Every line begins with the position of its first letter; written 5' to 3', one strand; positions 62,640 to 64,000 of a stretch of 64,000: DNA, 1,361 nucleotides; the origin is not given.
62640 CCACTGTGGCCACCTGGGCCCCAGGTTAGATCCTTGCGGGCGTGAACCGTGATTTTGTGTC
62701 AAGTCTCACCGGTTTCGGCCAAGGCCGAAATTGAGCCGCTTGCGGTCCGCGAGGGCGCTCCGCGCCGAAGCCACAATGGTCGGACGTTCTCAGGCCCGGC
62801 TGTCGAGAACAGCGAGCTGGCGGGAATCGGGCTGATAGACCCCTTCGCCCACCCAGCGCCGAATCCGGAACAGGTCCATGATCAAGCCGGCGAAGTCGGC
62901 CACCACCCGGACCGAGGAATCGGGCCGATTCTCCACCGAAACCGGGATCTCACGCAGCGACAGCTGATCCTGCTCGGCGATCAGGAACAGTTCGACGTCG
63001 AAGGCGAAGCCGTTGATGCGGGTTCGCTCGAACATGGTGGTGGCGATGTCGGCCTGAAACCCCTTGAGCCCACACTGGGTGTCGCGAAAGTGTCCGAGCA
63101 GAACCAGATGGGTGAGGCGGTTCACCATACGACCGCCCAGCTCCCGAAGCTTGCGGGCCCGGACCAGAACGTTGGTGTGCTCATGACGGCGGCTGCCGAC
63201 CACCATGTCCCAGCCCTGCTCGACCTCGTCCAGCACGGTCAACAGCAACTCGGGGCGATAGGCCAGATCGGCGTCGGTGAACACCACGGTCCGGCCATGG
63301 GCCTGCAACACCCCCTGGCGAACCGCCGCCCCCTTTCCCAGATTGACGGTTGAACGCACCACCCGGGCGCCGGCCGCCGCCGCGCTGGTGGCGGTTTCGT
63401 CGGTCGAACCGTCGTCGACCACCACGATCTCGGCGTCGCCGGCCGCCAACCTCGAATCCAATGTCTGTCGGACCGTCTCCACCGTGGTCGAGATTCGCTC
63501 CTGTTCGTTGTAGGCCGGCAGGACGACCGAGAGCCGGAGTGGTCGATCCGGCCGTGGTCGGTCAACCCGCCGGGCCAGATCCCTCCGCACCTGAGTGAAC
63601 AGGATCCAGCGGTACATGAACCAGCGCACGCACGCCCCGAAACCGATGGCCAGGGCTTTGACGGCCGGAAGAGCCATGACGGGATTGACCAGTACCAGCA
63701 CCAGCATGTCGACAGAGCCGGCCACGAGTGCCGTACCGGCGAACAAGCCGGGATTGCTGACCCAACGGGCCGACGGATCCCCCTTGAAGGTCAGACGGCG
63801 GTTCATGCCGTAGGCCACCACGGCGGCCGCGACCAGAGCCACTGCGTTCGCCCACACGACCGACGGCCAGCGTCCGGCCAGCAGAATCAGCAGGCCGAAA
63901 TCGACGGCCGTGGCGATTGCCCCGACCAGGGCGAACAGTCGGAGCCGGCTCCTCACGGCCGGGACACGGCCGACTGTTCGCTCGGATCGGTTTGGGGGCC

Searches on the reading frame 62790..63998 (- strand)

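Call 69: search_protein_families(library=pfam, proteins=[window:62790-63998:-], max_evalue=0.00001)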
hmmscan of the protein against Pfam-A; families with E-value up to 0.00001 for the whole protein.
window:62790-63998:- (402 aa): 3 families
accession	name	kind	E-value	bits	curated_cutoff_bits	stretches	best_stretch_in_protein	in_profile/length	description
PF00535.33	Glycos_transf_2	-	2.9e-27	96.1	23.3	1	157-306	1-151/168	Glycosyl transferase family 2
PF04138.20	GtrA_DPMS_TM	-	9.2e-16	58.5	26.1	1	22-134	2-117/117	GtrA/DPMS, transmembrane domain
PF13641.12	Glyco_tranf_2_3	-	7.8e-08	33.1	27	1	156-288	3-141/230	Glycosyltransferase like family 2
